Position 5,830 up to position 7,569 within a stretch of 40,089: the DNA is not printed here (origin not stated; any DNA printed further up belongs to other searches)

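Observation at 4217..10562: bis-MGD molybdoenzyme operon with a MoxR/AAA_5 ATPase plus VWA (NorQ/NorD-, CbbQ/CbbO-, CoxD/CoxE-like) pair instead of a TorD/NarJ-type chaperone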

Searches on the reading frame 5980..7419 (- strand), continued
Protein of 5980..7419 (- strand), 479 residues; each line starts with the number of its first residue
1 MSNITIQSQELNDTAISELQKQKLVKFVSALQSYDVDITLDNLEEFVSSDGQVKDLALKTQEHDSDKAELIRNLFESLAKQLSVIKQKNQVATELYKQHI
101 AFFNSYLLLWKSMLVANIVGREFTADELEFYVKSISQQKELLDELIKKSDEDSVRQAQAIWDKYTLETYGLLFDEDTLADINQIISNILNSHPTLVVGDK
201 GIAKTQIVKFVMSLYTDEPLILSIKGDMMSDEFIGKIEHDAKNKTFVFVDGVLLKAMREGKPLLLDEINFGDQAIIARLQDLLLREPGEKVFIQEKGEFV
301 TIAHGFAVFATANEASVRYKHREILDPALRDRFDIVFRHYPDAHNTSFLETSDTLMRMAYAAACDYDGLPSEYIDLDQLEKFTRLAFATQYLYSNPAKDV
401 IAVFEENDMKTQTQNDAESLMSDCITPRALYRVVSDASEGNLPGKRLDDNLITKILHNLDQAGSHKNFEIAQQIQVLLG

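Call 25: find_related_loci(query=A1, collection=genome_contigs, flank=10000)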
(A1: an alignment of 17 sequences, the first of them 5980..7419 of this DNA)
Query A1 (479 aa) in genome_contigs; peptide patterns used: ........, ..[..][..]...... (x = any residue, [..] = any of these).
53 stretches matched a pattern; 28 encode a relative of the query (tblastn E <= 1e-3); 27 distinct loci.
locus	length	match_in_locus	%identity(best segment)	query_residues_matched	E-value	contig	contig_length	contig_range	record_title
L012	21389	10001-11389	48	19-478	8e-133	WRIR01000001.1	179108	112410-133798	MAG: Eggerthellaceae bacterium isolate Nt197P3bin52 Ga0082212_10000039, whole genome shotgun sequence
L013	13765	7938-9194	50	65-479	2e-131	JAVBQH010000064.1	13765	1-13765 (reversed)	MAG: Raoultibacter sp. isolate EPI_MAG_00161 c_000011418058, whole genome shotgun sequence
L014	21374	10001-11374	47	27-479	9e-130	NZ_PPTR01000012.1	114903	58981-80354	Gordonibacter sp. 28C NODE_12, whole genome shotgun sequence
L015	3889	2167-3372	52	71-478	4e-133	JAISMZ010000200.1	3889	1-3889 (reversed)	MAG: Coriobacteriales bacterium isolate Im510_bin61 k119_3566888, whole genome shotgun sequence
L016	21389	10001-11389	42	26-478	6e-109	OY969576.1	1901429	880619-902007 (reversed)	MAG: uncultured bacterium isolate MFD04463.bin.1.146 genome assembly, chromosome: 1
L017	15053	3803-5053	43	69-478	2e-105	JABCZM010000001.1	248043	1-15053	MAG: Candidatus Saccharibacteria bacterium isolate Inc-BW-C-12-M_MAG58 Ga0210394_10000069, whole genome shotgun sequence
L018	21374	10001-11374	47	27-479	4e-128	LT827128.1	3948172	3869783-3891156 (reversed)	Gordonibacter sp. Marseille-P2775 genome assembly, chromosome: contig00001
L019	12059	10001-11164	45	94-478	9e-102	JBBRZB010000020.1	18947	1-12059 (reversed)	MAG: Candidatus Saccharimonadales bacterium isolate metawrap_la5_19 metawrap_la5_19_K_1467354_L_18947_cov_17.2583, whole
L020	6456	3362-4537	44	93-478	2e-100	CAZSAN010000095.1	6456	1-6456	MAG TPA_asm: uncultured Candidatus Saccharibacteria bacterium isolate binchicken_co84_80 genome assembly, contig: k141_1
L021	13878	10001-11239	41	68-478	9e-95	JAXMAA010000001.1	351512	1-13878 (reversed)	MAG: Candidatus Saccharimonadales bacterium isolate STL-PAT16 C2.208.fa-1, whole genome shotgun sequence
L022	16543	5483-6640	41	92-478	7e-88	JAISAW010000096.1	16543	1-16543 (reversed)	MAG: Eubacteriales Family XIII. Incertae Sedis bacterium isolate Gx481_bin172 k119_493860, whole genome shotgun sequence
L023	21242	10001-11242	41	65-474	6e-87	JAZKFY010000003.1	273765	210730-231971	MAG: Patescibacteria group bacterium isolate DC_RB_04_SPN110320-bin024_1 DCRB04SPN_B024_1_000000000003, whole genome sho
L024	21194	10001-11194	40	64-446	2e-77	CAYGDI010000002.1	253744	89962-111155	MAG TPA_asm: uncultured Candidatus Saccharibacteria bacterium isolate ERP113451_co1_239 genome assembly, contig: NODE_8_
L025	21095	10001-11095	41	68-434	4e-75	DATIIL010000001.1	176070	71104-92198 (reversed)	MAG TPA_asm: Candidatus Saccharimonadales bacterium isolate SMAG_U15664 k141_81171, whole genome shotgun sequence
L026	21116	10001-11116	39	109-473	7e-73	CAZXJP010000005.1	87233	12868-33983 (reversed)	MAG TPA_asm: uncultured Candidatus Saccharibacteria bacterium isolate SRP334346_co1_113 genome assembly, contig: NODE_35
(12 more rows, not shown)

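Call 37: search_protein_families(library=pfam, proteins=[L013:1073-3391:-, L013:3544-5136:-, L013:5225-5884:-, L013:5881-6438:-, L013:6750-7373:-, L013:11363-12727:-, L013:12222-13730:+], max_evalue=0.001)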
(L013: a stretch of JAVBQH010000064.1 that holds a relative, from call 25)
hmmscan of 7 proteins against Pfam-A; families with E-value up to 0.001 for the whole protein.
L013:1073-3391:- (772 aa): 2 families
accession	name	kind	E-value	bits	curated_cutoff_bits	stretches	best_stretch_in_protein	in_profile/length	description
PF00884.28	Sulfatase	-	2.4e-54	185.2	25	1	53-465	1-301/301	Sulfatase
PF16347.10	SGSH_C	-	1e-06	29.4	29.3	1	428-568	17-147/154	N-sulphoglucosamine sulphohydrolase, C-terminal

L013:3544-5136:- (530 aa): 2 families
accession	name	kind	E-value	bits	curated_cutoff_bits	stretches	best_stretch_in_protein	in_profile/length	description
PF00916.26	Sulfate_transp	-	3.9e-86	289.6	23.2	1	2-365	6-379/380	Sulfate permease family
PF01740.26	STAS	-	3.2e-18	65.9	22.6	1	420-522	4-106/106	STAS domain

L013:5225-5884:- (219 aa): 2 families
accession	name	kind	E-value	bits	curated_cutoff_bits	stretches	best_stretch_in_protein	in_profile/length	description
PF11139.14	SfLAP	-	2.1e-39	135.6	35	1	8-217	1-210/213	Sap, sulfolipid-1-addressing protein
PF01757.29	Acyl_transf_3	-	0.00028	20.5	31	1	18-116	188-279/326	Acyltransferase domain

L013:5881-6438:- (185 aa): 1 family
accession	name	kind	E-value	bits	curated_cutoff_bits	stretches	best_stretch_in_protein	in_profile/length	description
PF03729.18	DUF308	-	2.7e-20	72.8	25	3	12-82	1-73/73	Short repeat of unknown function (DUF308)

L013:6750-7373:- (207 aa): 2 families
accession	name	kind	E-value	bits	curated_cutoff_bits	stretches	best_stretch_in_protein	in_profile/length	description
PF14278.11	TetR_C_8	-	2.1e-13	50.7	26.1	1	75-160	7-92/103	Transcriptional regulator C-terminal region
PF00440.29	TetR_N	-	1.6e-07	31.4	24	1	17-54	7-44/47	Bacterial regulatory proteins, tetR family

L013:11363-12727:- (454 aa): 0 families

L013:12222-13730:+ (502 aa): 16 families
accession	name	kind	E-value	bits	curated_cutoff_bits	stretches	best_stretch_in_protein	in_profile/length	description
PF14691.11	Fer4_20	-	5.5e-43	145.8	25.8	1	23-129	3-110/113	Dihydroprymidine dehydrogenase domain II, 4Fe-4S cluster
PF07992.20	Pyr_redox_2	-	1.3e-39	136.8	26.1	1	157-461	2-288/291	Pyridine nucleotide-disulphide oxidoreductase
PF00070.33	Pyr_redox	-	7.6e-17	62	22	2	298-372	1-79/82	Pyridine nucleotide-disulphide oxidoreductase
PF13738.12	Pyr_redox_3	-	3.4e-14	53.2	30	1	293-448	161-305/305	Pyridine nucleotide-disulphide oxidoreductase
PF13241.12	NAD_binding_7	-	4.2e-10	40.6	22.1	1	295-345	6-53/104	Putative NAD(P)-binding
PF13450.12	NAD_binding_8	-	8.7e-10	39.2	21.9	1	160-194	1-35/68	NAD(P)-binding Rossmann-like domain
PF12831.13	FAD_oxidored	-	1.7e-07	31.3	27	1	158-198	2-42/416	FAD dependent oxidoreductase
PF01262.27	AlaDh_PNT_C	-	2.3e-07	30.9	23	1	298-331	30-63/214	Alanine dehydrogenase/PNT, C-terminal domain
PF01494.25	FAD_binding_3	-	6.1e-07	29.4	22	1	157-187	3-33/349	FAD binding domain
PF01266.30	DAO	-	5.1e-06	26.7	27.9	1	157-191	1-35/353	FAD dependent oxidoreductase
PF03486.20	HI0933_like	-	5.9e-06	26.3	50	0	157-191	2-36/244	HI0933-like protein Rossmann domain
PF01946.23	Thi4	-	2.7e-05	24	26.2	1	152-197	14-60/235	Thi4 family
PF00890.30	FAD_binding_2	-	8.3e-05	22.4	20.4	1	158-194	2-38/414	FAD binding domain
PF02826.25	2-Hacid_dh_C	-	0.0001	22.2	25.1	0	292-340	32-80/178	D-isomer specific 2-hydroxyacid dehydrogenase, NAD binding domain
PF00148.24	Oxidored_nitro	-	0.00037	19.9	28.6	0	290-343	266-320/399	Nitrogenase component 1 type Oxidoreductase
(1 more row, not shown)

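Call 46: search_solved_structures(query=A1, max_evalue=0.001)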
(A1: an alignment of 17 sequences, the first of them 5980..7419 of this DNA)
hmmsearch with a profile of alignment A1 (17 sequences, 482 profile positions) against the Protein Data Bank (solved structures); distinct sequences matched with E-value up to 0.001: 9.
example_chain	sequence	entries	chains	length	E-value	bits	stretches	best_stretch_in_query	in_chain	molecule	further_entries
6i27_A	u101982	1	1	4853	1.1e-56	195.8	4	192-344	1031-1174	Midasin,Midasin,Midasin,Midasin,Midasin,Midasin,Midasin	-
6i26_A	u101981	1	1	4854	1.1e-56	195.8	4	192-344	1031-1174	Midasin,Midasin,Midasin,Midasin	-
6hyp_A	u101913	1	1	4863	1.1e-56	195.8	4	192-344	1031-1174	Midasin,Midasin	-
5jcs_s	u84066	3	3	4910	1.1e-56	195.8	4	192-344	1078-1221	Midasin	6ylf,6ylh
6or5_A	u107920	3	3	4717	1.3e-56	195.5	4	192-362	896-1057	Midasin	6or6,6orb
9qh4_A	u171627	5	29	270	1.1e-05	27.6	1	187-347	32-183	Protein NorQ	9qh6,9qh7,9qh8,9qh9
9qhd_A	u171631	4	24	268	2.5e-05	26.4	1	192-352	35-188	Nitric oxide reductase NorQ protein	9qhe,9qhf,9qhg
9ujv_A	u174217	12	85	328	8.3e-05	24.7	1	193-340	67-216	Cobaltochelatase subunit CobS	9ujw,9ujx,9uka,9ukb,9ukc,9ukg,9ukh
9udk_A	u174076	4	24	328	0.00097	21.2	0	193-340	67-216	Cobaltochelatase subunit CobS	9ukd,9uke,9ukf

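Call 49: find_encoding_contigs(protein=P0007, flank=10000, max_places=1)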
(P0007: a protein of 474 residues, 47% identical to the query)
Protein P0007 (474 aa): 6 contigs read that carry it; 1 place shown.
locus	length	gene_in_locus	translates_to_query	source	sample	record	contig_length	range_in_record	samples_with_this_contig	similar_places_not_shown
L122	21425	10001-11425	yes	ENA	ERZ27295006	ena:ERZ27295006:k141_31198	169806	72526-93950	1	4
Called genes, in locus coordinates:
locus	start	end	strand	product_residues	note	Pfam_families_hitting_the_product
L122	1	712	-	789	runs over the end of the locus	PF19484:DUF6020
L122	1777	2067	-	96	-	PF12838:Fer4_7 (faint), PF12797:Fer4_2 (faint), PF12837:Fer4_6 (faint), PF13237:Fer4_10, PF00037:Fer4 (faint), PF14697:Fer4_21 (weak), PF13484:Fer4_16 (faint), PF13187:Fer4_9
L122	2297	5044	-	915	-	PF00384:Molybdopterin, PF01568:Molydop_binding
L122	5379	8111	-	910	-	PF25873:WHD_MalT, PF07719:TPR_2 (faint), PF00515:TPR_1 (faint), PF17874:TPR_MalT, PF13424:TPR_12 (weak), PF14559:TPR_19 (weak), PF00196:GerE, PF08281:Sigma70_r4_2 (weak), +1 more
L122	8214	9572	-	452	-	PF05697:Trigger_N (weak), PF05698:Trigger_C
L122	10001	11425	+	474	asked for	PF00493:MCM, PF07726:AAA_3 (weak), PF07728:AAA_5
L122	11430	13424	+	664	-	-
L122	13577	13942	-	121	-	-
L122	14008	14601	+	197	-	-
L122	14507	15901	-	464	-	PF00070:Pyr_redox (faint), PF07992:Pyr_redox_2, PF13738:Pyr_redox_3 (faint)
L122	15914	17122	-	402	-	PF02754:CCG (weak)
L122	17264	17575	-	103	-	PF01371:Trp_repressor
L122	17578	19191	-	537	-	PF00682:HMGL-like, PF22617:HCS_D2, PF08502:LeuA_dimer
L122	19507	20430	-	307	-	PF01063:Aminotran_4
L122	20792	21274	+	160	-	-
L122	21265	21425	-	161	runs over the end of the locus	-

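Call 50: find_encoding_contigs(protein=P0003, flank=10000, max_places=1)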
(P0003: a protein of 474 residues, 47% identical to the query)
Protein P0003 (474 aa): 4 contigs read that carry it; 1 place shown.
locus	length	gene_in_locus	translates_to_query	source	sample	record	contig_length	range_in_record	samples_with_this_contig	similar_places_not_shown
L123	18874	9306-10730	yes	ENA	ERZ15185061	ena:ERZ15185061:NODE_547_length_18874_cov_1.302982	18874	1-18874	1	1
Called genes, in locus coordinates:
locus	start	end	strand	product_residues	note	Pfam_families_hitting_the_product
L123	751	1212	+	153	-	-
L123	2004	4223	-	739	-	PF00884:Sulfatase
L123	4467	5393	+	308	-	PF01564:Spermine_synth (weak)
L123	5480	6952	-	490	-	PF09903:DUF2130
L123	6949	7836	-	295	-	-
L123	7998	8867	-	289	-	PF01510:Amidase_2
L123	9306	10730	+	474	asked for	PF00493:MCM (weak), PF07726:AAA_3 (weak), PF07728:AAA_5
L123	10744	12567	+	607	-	-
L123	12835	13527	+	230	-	PF00440:TetR_N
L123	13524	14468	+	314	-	PF00005:ABC_tran, PF13304:AAA_21 (weak)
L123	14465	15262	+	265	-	-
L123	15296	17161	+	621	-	PF04055:Radical_SAM (weak), PF16199:Radical_SAM_C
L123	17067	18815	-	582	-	-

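Call 51: find_encoding_contigs(protein=P0049, flank=10000, max_places=1)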
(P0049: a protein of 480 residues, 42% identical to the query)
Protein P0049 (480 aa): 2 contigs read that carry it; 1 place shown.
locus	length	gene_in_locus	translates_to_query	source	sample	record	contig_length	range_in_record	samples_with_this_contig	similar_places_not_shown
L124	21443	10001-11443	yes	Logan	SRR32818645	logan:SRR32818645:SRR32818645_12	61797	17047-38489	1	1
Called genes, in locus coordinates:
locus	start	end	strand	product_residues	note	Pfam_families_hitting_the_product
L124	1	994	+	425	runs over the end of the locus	PF17767:NAPRTase_N, PF04095:NAPRTase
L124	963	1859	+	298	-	PF00293:NUDIX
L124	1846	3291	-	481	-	PF00133:tRNA-synt_1, PF09334:tRNA-synt_1g, PF00133:tRNA-synt_1, PF01406:tRNA-synt_1e (weak)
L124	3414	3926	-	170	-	PF00293:NUDIX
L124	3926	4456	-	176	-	PF00857:Isochorismatase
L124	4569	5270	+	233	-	-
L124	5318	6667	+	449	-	-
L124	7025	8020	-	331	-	-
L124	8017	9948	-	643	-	PF13519:VWA_2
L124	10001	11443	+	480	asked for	PF07726:AAA_3 (weak), PF07728:AAA_5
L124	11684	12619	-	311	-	-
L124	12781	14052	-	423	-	PF01204:Trehalase, PF22422:MGH1-like_GH, PF01204:Trehalase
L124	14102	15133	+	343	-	PF21338:Top1B_N_bact, PF01028:Topoisom_I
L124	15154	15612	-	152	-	PF13473:Cupredoxin_1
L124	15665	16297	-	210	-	-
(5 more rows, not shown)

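Call 72: predict_structure(alignment_id=A1)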
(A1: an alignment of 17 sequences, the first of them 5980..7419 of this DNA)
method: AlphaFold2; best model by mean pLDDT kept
length: 479 residues; sequences in the alignment: 17
mean_pLDDT: 81.9   pTM: 0.81
mean pLDDT of the five models: 81.9, 81.7, 80.8, 80.6, 78.6
residues with pLDDT >= 90: 162; 70-90: 230; 50-70: 65; < 50: 22
segments of 3 or more residues with pLDDT < 50: 1-11, 316-323
pLDDT, mean of each block of 10 residues (from residue 1): 36 61 82 87 82 76 73 87 76 91 96 92 96 97 96 92 92 94 93 87 91 84 67 81 84 88 81 65 81 84 89 61 56 85 75 91 88 90 91 71 56 58 90 92 87 90 80 84
secondary structure, 60 per line:
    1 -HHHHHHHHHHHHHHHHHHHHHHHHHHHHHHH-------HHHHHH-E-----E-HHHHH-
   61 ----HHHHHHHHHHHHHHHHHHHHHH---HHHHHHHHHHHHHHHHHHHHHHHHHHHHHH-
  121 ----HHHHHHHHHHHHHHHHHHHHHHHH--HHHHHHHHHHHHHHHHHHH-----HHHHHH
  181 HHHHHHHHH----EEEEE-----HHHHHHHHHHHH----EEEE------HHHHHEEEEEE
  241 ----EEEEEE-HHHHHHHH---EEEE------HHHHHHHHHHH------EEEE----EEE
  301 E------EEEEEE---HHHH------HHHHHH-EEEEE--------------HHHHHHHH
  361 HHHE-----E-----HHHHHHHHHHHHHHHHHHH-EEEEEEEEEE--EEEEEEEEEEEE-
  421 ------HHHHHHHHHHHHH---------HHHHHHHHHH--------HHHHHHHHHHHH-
elements in order: H2-32 H40-45 H55-59 H65-86 H90-119 H125-148 H151-169 H175-189 E194-198 H204-215 E220-223 H230-234 E235-240 E245-250 H252-259 E263-266 H273-283 E290-293 E298-301 E308-313 H317-320 H327-332 E334-338 H353-363 H376-394 E396-405 E408-419 H427-439 H449-458 H467-478
